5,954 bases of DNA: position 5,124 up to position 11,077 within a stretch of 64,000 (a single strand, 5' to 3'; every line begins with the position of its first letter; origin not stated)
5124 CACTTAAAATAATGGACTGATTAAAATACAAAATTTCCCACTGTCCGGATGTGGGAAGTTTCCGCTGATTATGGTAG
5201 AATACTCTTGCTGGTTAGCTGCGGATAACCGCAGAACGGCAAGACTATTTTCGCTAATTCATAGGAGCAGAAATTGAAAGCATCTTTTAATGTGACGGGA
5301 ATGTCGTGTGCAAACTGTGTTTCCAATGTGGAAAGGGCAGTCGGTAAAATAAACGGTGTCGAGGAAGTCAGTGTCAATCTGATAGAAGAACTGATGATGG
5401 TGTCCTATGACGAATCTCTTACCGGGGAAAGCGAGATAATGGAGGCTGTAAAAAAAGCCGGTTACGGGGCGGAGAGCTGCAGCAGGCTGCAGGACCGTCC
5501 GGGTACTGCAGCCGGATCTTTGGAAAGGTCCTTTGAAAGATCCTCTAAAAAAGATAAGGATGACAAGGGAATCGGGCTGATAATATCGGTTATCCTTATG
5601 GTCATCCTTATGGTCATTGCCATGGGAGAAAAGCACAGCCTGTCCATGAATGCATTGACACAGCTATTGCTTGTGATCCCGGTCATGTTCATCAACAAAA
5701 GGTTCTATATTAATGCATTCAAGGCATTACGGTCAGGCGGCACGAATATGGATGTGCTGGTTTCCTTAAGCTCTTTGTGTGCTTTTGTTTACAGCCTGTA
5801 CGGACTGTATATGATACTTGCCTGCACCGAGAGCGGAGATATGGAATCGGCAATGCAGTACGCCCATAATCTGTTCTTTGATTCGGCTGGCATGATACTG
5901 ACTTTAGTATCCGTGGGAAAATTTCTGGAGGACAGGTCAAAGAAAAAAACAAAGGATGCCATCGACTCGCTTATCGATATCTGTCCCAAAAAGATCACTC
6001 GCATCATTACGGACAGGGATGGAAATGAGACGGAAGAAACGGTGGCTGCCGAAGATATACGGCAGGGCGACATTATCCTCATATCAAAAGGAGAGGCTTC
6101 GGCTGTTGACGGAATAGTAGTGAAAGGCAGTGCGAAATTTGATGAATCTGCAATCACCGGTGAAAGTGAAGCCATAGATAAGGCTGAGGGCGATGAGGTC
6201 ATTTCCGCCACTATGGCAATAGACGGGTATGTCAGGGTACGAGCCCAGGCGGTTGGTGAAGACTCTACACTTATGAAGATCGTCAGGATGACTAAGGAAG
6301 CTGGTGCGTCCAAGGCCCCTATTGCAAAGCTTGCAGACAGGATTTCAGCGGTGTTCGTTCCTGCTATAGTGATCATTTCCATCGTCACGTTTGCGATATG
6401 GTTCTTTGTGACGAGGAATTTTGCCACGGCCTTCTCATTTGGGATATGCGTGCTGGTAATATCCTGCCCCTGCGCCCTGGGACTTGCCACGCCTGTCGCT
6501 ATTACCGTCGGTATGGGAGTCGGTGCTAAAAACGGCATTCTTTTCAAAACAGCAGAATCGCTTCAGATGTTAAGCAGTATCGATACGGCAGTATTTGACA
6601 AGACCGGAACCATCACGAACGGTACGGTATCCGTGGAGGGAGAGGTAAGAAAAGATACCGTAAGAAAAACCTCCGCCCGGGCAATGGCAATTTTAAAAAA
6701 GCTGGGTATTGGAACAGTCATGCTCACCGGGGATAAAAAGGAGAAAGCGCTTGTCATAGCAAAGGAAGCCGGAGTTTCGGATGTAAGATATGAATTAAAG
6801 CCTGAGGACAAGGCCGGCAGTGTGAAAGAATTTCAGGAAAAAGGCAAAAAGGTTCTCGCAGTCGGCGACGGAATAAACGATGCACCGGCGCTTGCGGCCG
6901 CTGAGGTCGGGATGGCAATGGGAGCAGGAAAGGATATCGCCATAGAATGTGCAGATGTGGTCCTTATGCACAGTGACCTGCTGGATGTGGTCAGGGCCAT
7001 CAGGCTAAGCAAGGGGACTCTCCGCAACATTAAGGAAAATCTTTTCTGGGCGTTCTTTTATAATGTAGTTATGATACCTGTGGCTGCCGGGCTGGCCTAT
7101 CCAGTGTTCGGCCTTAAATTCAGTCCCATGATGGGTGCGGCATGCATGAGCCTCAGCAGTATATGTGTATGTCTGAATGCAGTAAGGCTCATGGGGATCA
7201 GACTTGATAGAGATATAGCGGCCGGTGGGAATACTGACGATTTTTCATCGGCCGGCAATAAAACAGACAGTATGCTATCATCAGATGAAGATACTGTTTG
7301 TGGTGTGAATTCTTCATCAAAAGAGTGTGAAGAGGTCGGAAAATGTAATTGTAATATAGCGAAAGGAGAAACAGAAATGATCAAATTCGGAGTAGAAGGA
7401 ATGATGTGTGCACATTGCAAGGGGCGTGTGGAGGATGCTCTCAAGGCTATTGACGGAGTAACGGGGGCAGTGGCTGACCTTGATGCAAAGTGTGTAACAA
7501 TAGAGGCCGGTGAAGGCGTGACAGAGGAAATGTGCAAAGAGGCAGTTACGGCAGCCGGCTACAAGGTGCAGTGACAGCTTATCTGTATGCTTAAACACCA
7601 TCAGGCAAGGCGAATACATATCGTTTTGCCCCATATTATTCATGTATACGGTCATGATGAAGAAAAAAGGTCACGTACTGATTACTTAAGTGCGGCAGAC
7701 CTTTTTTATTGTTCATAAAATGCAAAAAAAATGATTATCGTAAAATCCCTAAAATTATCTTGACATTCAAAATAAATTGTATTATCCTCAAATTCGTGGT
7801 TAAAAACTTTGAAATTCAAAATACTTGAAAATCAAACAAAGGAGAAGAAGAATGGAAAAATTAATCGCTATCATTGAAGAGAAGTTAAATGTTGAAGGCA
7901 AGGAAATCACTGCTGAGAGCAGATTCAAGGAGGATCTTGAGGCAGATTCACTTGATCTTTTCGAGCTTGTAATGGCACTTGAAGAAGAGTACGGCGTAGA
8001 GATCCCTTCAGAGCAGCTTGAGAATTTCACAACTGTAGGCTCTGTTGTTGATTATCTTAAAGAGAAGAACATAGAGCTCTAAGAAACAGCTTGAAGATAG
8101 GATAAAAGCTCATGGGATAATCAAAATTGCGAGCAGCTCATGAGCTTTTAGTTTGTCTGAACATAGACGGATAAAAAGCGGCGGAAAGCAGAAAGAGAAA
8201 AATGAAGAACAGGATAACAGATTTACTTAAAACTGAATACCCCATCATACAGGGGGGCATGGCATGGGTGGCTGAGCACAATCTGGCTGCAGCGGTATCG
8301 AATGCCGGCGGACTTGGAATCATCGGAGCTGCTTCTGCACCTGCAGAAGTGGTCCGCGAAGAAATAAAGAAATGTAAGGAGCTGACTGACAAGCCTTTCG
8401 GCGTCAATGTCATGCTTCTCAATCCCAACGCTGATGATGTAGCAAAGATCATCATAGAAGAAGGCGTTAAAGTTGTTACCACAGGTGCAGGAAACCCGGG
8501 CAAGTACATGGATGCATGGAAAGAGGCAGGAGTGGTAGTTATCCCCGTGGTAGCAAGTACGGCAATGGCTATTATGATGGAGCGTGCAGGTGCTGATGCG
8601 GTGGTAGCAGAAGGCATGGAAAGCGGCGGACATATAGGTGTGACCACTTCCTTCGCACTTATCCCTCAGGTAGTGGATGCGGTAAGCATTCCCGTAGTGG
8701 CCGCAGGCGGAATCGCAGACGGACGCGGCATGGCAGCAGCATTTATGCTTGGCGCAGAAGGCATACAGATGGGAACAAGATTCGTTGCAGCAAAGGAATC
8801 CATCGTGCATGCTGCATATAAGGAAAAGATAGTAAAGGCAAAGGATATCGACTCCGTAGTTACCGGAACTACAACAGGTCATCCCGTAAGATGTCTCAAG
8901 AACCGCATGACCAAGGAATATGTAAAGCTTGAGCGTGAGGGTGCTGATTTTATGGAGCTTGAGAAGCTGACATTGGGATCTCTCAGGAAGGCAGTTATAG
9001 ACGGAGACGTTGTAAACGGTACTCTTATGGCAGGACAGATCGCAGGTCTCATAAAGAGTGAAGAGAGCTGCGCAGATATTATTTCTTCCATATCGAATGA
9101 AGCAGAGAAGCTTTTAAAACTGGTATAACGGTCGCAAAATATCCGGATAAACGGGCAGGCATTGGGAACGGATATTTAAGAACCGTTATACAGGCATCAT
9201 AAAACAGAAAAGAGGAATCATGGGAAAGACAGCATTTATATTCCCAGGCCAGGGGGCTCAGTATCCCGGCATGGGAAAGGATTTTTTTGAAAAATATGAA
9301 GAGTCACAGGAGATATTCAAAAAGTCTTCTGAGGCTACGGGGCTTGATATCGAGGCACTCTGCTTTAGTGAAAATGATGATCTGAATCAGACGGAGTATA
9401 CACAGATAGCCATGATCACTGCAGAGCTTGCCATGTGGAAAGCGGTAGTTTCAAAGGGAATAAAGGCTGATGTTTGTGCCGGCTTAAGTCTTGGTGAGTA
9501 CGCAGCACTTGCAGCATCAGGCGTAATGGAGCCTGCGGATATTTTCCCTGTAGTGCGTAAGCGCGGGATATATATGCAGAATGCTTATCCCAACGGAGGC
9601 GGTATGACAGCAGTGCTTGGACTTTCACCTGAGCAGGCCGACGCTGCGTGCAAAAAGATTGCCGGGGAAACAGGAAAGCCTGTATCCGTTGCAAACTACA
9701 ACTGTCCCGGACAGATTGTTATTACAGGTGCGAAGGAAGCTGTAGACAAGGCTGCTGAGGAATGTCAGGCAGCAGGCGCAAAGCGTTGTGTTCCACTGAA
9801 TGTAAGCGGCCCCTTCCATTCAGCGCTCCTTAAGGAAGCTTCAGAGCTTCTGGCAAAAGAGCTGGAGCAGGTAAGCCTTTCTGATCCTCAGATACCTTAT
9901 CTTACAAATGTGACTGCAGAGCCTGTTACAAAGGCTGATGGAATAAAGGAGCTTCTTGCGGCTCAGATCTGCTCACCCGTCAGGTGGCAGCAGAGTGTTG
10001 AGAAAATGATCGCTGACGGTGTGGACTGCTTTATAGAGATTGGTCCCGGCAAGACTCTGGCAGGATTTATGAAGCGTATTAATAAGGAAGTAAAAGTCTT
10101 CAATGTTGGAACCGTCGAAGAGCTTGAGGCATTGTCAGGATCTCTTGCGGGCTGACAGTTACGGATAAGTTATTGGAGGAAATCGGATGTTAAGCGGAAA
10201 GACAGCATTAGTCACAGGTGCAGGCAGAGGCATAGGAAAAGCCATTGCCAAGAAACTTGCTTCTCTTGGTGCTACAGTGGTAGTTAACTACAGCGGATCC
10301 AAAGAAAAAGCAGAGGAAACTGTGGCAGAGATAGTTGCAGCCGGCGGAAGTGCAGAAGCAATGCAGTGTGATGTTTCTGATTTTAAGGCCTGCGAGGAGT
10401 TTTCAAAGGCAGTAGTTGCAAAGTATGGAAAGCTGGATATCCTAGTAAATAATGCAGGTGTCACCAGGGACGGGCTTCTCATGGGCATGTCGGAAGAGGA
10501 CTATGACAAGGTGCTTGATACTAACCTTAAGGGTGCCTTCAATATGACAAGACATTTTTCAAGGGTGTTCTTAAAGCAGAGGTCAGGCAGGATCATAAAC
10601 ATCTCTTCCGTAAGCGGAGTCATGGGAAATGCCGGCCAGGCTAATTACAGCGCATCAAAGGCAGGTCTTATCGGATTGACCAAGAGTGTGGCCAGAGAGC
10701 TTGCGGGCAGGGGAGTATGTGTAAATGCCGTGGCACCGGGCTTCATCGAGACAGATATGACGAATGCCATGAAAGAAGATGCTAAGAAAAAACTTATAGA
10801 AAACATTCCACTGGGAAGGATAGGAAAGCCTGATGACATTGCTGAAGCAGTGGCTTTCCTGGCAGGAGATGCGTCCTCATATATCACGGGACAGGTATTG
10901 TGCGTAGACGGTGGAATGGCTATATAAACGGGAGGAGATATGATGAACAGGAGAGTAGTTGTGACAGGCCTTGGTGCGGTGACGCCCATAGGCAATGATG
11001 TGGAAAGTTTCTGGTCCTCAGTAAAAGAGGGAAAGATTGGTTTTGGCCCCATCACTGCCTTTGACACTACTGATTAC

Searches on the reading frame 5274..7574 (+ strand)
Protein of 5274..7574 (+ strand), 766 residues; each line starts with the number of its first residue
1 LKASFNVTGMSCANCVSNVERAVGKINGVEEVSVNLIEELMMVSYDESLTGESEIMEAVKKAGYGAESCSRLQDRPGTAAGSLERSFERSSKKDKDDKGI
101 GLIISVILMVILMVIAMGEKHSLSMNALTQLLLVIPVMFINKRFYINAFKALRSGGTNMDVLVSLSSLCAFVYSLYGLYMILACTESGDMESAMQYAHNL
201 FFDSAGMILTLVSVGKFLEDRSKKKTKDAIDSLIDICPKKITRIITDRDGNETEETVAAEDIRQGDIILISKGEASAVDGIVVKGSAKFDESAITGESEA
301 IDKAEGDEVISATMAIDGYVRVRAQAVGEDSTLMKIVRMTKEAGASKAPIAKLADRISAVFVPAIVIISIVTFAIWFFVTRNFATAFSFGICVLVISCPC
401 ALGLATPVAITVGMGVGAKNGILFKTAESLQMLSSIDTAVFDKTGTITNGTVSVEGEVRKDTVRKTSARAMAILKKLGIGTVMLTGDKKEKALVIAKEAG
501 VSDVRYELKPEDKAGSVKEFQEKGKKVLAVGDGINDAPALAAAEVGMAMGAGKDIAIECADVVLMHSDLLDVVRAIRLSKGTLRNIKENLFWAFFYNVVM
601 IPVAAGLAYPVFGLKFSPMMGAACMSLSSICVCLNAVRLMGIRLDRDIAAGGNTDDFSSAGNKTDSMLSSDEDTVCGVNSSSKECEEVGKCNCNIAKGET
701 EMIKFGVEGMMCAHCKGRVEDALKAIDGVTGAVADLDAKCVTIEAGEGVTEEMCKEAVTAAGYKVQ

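Call 29: search_protein_families(library=pfam, proteins=[window:5274-7574:+], max_evalue=0.0001)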
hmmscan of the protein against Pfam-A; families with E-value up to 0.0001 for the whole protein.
window:5274-7574:+ (766 aa): 4 families
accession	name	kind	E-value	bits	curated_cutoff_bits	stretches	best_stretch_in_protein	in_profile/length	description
PF00122.25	E1-E2_ATPase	-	1.5e-52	178.2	28.1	1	244-420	10-181/181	E1-E2 ATPase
PF00403.32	HMA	-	3.8e-25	88.5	24.8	2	5-64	2-61/62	Heavy-metal-associated domain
PF00702.32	Hydrolase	-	4.6e-17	63.5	26.4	1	460-543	96-190/191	haloacid dehalogenase-like hydrolase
PF08282.18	Hydrolase_3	-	9.2e-06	26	20.9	1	518-568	197-247/255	haloacid dehalogenase-like hydrolase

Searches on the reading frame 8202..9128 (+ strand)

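Call 29: search_protein_families(library=pfam, proteins=[window:8202-9128:+], max_evalue=0.0001)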
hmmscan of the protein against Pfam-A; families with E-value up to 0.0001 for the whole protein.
window:8202-9128:+ (308 aa): 2 families
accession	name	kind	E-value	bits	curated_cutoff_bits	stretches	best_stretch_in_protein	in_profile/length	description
PF03060.21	NMO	-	4.8e-77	260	28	1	3-298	2-329/331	Nitronate monooxygenase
PF00478.31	IMPDH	-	3.6e-08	33.2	25.6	1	2-204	24-249/345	IMP dehydrogenase / GMP reductase domain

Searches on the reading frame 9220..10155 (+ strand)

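Call 29: search_protein_families(library=pfam, proteins=[window:9220-10155:+], max_evalue=0.0001)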
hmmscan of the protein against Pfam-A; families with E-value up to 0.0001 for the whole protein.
window:9220-10155:+ (311 aa): 1 family
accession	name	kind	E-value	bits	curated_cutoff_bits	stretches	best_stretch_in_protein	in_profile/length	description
PF00698.26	Acyl_transf_1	-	6.6e-35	121.5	32.7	1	6-289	2-280/319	Acyl transferase domain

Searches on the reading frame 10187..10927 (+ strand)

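Call 29: search_protein_families(library=pfam, proteins=[window:10187-10927:+], max_evalue=0.0001)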
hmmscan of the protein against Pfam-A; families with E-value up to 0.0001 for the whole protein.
window:10187-10927:+ (246 aa): 4 families
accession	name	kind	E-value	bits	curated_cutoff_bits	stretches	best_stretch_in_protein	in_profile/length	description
PF13561.12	adh_short_C2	-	7e-73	245.5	27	1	11-244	1-235/236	Enoyl-(Acyl carrier protein) reductase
PF00106.31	adh_short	-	6.2e-66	222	26.6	1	5-198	1-193/195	short chain dehydrogenase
PF08659.16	KR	-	8.2e-25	88.2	22.6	1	6-167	2-162/180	KR domain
PF01370.27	Epimerase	-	2e-06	27.8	20.9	1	7-151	1-124/240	NAD dependent epimerase/dehydratase family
